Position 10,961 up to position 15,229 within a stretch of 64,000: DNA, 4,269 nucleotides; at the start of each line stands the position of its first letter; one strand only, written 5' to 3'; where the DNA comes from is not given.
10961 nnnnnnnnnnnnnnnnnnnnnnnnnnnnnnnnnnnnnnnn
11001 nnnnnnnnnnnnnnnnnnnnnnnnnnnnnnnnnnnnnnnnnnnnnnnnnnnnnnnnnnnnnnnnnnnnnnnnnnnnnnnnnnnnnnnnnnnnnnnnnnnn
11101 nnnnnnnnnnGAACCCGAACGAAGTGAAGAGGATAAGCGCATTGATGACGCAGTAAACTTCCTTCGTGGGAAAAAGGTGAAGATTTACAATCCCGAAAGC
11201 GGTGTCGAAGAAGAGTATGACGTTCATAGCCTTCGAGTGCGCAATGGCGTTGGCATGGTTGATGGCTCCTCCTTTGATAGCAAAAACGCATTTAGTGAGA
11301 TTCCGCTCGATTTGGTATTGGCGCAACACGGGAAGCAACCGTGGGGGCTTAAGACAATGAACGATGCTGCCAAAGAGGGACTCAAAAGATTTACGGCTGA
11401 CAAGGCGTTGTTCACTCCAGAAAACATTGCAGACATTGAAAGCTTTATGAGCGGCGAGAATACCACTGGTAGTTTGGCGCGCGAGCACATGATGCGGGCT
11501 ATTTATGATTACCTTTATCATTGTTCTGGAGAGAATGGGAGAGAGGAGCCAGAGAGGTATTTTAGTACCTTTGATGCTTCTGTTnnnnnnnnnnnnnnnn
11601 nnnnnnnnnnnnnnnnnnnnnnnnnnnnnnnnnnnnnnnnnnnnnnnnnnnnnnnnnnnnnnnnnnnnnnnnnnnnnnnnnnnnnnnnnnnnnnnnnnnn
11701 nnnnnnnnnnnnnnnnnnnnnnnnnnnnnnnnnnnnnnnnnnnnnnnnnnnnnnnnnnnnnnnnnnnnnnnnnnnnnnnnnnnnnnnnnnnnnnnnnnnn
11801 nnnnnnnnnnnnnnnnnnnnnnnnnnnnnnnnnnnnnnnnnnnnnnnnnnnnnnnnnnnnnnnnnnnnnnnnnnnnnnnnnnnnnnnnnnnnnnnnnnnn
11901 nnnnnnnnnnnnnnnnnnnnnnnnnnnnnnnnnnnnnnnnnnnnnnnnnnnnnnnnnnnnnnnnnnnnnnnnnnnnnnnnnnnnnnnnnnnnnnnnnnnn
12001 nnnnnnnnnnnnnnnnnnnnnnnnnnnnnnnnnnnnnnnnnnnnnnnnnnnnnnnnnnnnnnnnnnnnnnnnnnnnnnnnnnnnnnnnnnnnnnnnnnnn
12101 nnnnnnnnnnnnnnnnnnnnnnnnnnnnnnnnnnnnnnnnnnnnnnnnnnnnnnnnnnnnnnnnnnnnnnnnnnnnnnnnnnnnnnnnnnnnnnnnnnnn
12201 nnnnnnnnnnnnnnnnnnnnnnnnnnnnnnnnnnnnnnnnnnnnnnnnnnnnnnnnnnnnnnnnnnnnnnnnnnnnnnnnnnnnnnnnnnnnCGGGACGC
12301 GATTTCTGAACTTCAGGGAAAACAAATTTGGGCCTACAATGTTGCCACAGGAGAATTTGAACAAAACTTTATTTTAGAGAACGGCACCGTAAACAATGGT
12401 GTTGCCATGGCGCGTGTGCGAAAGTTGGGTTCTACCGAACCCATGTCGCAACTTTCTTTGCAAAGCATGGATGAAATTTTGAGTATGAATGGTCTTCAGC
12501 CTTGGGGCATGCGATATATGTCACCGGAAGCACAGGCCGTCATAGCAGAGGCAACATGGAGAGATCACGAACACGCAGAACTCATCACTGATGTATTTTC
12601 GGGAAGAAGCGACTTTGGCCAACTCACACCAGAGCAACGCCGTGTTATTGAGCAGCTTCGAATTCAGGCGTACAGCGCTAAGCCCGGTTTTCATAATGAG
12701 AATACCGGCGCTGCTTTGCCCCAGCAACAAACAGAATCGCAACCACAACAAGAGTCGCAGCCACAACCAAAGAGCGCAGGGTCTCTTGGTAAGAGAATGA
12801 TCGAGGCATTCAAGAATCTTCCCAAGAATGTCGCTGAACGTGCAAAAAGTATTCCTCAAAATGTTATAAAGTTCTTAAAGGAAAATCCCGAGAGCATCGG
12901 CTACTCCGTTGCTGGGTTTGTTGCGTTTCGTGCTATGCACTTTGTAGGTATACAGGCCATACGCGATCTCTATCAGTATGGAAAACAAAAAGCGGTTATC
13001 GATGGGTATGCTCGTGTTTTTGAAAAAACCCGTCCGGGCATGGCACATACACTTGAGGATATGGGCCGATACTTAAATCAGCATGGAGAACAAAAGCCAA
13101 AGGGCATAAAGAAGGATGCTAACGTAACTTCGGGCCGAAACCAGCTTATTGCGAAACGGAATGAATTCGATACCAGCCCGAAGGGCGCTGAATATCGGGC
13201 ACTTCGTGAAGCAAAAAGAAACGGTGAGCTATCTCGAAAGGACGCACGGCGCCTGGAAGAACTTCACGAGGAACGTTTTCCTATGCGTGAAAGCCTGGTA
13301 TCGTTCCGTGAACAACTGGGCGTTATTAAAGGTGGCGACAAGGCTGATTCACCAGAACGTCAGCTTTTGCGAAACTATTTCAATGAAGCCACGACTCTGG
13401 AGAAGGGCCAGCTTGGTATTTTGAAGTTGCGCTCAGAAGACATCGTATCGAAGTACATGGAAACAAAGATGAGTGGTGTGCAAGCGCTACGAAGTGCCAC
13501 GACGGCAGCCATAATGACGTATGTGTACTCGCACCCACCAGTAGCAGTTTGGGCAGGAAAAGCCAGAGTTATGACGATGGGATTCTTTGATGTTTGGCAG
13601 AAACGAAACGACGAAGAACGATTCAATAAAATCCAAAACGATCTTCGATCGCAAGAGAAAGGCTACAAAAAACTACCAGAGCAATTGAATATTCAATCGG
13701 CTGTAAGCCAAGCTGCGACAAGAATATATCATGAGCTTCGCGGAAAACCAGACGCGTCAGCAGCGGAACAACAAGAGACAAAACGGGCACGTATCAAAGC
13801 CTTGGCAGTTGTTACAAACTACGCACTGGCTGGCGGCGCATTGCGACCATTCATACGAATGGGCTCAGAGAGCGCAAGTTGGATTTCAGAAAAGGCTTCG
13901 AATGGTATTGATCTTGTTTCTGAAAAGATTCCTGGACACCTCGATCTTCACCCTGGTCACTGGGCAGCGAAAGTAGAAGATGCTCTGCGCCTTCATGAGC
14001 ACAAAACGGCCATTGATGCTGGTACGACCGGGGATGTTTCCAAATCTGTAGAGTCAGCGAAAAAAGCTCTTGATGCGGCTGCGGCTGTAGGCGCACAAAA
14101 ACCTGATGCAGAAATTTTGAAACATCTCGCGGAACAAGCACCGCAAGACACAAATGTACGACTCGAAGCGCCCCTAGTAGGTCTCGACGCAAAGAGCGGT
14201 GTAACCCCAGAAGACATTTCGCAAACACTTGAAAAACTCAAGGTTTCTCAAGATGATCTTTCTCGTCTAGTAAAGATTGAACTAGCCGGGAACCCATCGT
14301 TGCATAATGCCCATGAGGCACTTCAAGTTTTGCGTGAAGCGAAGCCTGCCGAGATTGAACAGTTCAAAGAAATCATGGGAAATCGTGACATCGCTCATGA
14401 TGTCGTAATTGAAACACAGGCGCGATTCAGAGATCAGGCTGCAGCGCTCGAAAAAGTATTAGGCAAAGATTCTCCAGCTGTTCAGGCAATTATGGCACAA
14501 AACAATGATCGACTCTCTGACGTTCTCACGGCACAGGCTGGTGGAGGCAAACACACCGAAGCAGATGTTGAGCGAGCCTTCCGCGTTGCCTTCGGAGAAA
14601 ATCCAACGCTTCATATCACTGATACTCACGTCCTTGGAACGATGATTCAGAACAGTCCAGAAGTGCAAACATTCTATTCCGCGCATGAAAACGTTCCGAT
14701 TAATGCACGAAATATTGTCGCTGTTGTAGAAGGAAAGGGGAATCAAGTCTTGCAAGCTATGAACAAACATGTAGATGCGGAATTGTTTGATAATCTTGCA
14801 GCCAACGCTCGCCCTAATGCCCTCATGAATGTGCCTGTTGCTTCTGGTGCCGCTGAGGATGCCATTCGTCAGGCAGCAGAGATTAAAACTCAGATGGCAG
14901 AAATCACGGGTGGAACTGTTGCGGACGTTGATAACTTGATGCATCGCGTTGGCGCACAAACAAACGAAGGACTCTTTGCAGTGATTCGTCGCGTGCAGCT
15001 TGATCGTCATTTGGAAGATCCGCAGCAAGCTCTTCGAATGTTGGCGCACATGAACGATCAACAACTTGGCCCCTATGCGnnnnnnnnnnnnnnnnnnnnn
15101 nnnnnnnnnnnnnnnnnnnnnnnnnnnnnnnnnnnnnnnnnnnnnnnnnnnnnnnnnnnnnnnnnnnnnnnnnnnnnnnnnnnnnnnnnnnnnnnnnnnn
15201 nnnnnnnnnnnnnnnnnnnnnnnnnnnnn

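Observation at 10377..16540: Translationally coupled acidic protein + 1911-aa giant protein with three internal domain repeats, directly upstream of rpoBC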

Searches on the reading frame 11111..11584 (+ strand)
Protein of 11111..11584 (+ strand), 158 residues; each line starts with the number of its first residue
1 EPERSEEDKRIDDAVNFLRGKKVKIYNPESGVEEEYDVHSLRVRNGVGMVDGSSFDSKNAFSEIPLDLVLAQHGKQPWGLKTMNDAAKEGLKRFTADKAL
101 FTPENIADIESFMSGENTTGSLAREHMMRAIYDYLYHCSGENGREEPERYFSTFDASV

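Call 15: find_homologous_proteins(query=A1, max_evalue=1)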
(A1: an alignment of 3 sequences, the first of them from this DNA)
Query A1 (3 sequences): 987 candidates shared short words with the query, none scored E <= 1.

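Call 27: find_related_loci(query=A1, collection=viral_contigs, flank=5000)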
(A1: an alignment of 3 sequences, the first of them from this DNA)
Query A1 (158 aa) in viral_contigs; peptide patterns used: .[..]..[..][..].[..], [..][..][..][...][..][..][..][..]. (x = any residue, [..] = any of these).
218 stretches matched a pattern, but none encodes a relative of the query by tblastn (E <= 1e-3).

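Call 35: predict_structure(alignment_id=A1)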
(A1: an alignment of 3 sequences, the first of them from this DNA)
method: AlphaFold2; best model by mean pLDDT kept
length: 158 residues; sequences in the alignment: 3
mean_pLDDT: 80.3   pTM: 0.78
mean pLDDT of the five models: 80.3, 79.5, 77.8, 77.6, 74.9
residues with pLDDT >= 90: 32; 70-90: 97; 50-70: 24; < 50: 5
segments of 3 or more residues with pLDDT < 50: 141-143
pLDDT, mean of each block of 10 residues (from residue 1): 75 92 83 88 91 75 89 87 86 74 78 71 77 80 67 70
secondary structure, 60 per line:
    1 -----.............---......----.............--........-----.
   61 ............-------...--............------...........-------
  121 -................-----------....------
elements in order: H6-18 E22-27 E32-44 E47-54 E60-65 H66-72 H85-96 H103-113 H122-137 E149-152

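Call 65: fold_search(model_id=the predicted structure, library=pdb)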
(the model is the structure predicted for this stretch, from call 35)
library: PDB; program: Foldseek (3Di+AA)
matches with E <= 10: 172; with E <= 0.001: 0
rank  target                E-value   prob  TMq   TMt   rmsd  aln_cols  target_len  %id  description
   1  6sj9_A                1.8e-01  0.77  0.25  0.07   4.3        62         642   22  Proteasome accessory factor B/C (PafBC) of Arthrobacter aurescens (released 2019-10-16)
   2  6sj9_B                4.2e-01  0.54  0.25  0.07   4.4        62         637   22  Proteasome accessory factor B/C (PafBC) of Arthrobacter aurescens (released 2019-10-16)
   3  1jlq_A                5.6e-01  0.08  0.15  0.06  11.9       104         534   10  CRYSTAL STRUCTURE OF HIV-1 REVERSE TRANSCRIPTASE IN COMPLEX WITH 739W94 (released 2001-08-22)
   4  4n93_A                8.5e-01  0.04  0.15  0.10  14.2       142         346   13  Alternative substrates of Mycobacterium tuberculosis anthranilate phosphoribosyl transferase (released 2014-04-23)
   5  9c5g_A                1.1e+00  0.08  0.23  0.14  14.7       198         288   13  Structure of R. leguminosarum CapW bound to single-stranded DNA (released 2024-10-30)
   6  1s6p_A                1.1e+00  0.06  0.16  0.06  12.1       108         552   13  CRYSTAL STRUCTURE OF HUMAN IMMUNODEFICIENCY VIRUS TYPE 1 REVERSE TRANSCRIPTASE (RT) IN COMPLEX WITH JANSSEN-R100943 (released 2004-05-11)
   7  1rt4_A                1.1e+00  0.05  0.14  0.06  12.3       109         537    8  HIV-1 REVERSE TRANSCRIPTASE COMPLEXED WITH UC781 (released 1999-07-29)
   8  6ujy_A                1.2e+00  0.04  0.14  0.05  14.1       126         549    9  HIV-1 wild-type reverse transcriptase-DNA complex with (-)-3TC-TP (released 2019-12-25)
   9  4a4f_MODEL_1_A        1.3e+00  0.28  0.22  0.44   3.6        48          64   19  Solution structure of SPF30 Tudor domain in complex with symmetrically dimethylated arginine (released 2011-11-30)
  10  2iaj_A                1.3e+00  0.06  0.15  0.06  12.1       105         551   10  Crystal Structure of K103N/Y181C Mutant HIV-1 Reverse Transcriptase (RT) in Complex with ATP (released 2006-12-19)
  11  1jla_A                1.3e+00  0.05  0.15  0.06  12.3       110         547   10  CRYSTAL STRUCTURE OF Y181C MUTANT HIV-1 REVERSE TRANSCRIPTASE IN COMPLEX WITH TNK-651 (released 2001-10-03)
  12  7oxq_C                1.4e+00  0.06  0.17  0.06  11.8       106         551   12  Crystal structure of HIV-1 reverse transcriptase with a double stranded DNA in complex with fragment 048 at the transi (released 2021-12-08)
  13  9c5g_B                1.8e+00  0.06  0.23  0.14  15.9       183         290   11  Structure of R. leguminosarum CapW bound to single-stranded DNA (released 2024-10-30)
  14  3c6u_A                1.8e+00  0.06  0.16  0.06  12.0       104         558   10  Crystal Structure of HIV Reverse Transcriptase in complex with inhibitor 22 (released 2008-04-22)
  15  3mec_A                1.8e+00  0.05  0.15  0.06  12.2       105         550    8  HIV-1 Reverse Transcriptase in Complex with TMC125 (released 2010-05-12)
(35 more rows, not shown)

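Call 66: fold_search(model_id=the predicted structure, library=viral)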
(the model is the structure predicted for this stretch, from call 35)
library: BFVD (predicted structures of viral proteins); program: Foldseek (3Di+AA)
matches with E <= 10: 516; with E <= 0.001: 0
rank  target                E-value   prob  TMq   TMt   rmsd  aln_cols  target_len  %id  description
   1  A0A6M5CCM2            1.6e-01  0.11  0.20  0.15  16.9       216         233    7  (no name in the UniProt tables at hand)
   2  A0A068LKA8            2.5e-01  0.23  0.26  0.19  12.6       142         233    9  Uncharacterized protein [Peridroma alphabaculovirus]
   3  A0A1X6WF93            2.8e-01  0.54  0.24  0.46   4.4        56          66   12  (no name in the UniProt tables at hand)
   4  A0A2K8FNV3            2.9e-01  0.08  0.17  0.12  16.6       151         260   10  Uncharacterized protein [Verticillium dahliae RNA virus]
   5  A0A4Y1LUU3            3.9e-01  0.11  0.25  0.20  24.4       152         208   17  Structural protein [Pseudomonas phage vB_PaeM_PA5oct]
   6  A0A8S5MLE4            4.4e-01  0.38  0.25  0.40   5.2        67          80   21  Uncharacterized protein [Caudovirales sp. ct1Jx6]
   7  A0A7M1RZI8            4.4e-01  0.12  0.13  0.18  13.2        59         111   19  Uncharacterized protein [uncultured phage cr118_1]
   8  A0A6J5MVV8            5.2e-01  0.84  0.26  0.65   2.6        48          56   19  Uncharacterized protein [uncultured Caudovirales phage]
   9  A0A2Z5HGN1            5.9e-01  0.25  0.20  0.25  11.2        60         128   20  (no name in the UniProt tables at hand)
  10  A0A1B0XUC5            6.2e-01  0.80  0.27  0.60   2.6        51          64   18  (no name in the UniProt tables at hand)
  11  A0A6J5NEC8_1          6.6e-01  0.12  0.20  0.04   8.5       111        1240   15  Large polyvalent protein associated domain-containing protein [uncultured Caudovirales phage]
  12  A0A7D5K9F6            7.0e-01  0.72  0.26  0.32   2.5        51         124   20  Transcriptional regulator [Escherichia phage vB_EcoM_Ozark]
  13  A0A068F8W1            7.0e-01  0.63  0.24  0.51   2.6        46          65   13  Uncharacterized protein [Mycobacterium phage Gaia]
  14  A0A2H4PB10            7.0e-01  0.41  0.19  0.48   3.5        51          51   16  Uncharacterized protein [Lactobacillus phage Lenus]
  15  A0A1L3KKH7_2          7.4e-01  0.04  0.17  0.03  18.8       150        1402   13  (no name in the UniProt tables at hand)
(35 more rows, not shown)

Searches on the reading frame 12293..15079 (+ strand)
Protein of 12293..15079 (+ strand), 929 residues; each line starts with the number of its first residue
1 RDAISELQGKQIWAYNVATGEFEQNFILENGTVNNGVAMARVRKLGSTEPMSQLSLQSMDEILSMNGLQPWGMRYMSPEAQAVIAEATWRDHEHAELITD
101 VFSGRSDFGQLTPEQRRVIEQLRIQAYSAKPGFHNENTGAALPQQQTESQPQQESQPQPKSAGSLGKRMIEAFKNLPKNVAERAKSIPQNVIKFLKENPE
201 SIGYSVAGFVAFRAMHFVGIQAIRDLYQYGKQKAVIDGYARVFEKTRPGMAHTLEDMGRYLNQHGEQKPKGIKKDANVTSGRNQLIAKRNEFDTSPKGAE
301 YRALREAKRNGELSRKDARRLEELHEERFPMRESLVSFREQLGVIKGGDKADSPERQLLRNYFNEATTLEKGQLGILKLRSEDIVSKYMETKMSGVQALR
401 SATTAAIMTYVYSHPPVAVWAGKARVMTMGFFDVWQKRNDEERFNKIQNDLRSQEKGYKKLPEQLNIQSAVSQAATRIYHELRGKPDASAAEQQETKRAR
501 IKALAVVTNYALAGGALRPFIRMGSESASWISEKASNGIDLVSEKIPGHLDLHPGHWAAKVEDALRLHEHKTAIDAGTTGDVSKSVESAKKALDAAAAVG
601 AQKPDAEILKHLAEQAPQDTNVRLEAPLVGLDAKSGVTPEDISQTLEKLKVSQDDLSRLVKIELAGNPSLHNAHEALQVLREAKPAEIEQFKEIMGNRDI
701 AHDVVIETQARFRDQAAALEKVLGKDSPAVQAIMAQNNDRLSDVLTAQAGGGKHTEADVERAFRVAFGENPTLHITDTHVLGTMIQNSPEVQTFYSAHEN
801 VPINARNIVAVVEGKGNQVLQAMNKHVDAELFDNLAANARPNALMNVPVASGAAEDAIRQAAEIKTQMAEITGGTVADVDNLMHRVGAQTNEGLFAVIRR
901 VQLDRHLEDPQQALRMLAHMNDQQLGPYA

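Call 61: predict_structure(alignment_id=A3)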
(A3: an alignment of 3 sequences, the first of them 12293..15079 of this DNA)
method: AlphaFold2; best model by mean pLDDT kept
length: 929 residues; sequences in the alignment: 3
mean_pLDDT: 46.8   pTM: 0.23
mean pLDDT of the five models: 46.8, 46.2, 44.1, 43.0, 41.6
residues with pLDDT >= 90: 0; 70-90: 169; 50-70: 234; < 50: 526
segments of 3 or more residues with pLDDT < 50: 33-37, 72-76, 130-285, 330-635, 695-699, 749-754, 823-860
pLDDT, mean of each block of 10 residues (from residue 1): 65 72 76 49 69 60 62 49 63 68 62 66 59 26 25 27 27 29 30 31 25 26 32 31 32 34 30 27 50 82 77 73 67 33 30 35 30 27 28 32 34 28 27 30 30 27 26 27 34 34 30 28 27 28 25 28 31 28 32 29 30 28 26 50 71 66 65 74 70 51 63 69 69 74 59 47 57 64 72 75 65 66 39 27 27 36 67 74 72 74 79 82 73
secondary structure, 60 per line:
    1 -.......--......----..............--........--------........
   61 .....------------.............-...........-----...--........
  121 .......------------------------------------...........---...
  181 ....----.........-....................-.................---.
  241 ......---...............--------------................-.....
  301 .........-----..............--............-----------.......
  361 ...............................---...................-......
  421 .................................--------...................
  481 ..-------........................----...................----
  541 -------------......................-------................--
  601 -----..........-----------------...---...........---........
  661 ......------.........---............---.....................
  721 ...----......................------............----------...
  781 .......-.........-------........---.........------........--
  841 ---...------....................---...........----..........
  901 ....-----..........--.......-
elements in order (helices of 4 or more, strands of 3 or more residues): H2-7 E11-16 E21-34 E37-44 E53-58 H59-65 H78-90 H92-102 H113-127 H164-174 H178-184 H189-197 H199-218 H220-236 H240-246 H250-264 H279-294 H296-309 H315-328 H331-342 H354-391 H395-413 H415-453 H462-482 H490-513 H518-536 H554-575 H583-598 H606-615 H639-649 H653-666 H673-681 H685-696 H700-723 H728-749 H756-767 H778-787 H789-797 H805-812 H816-824 H831-838 H853-872 H876-886 H891-904 H910-919 H922-928
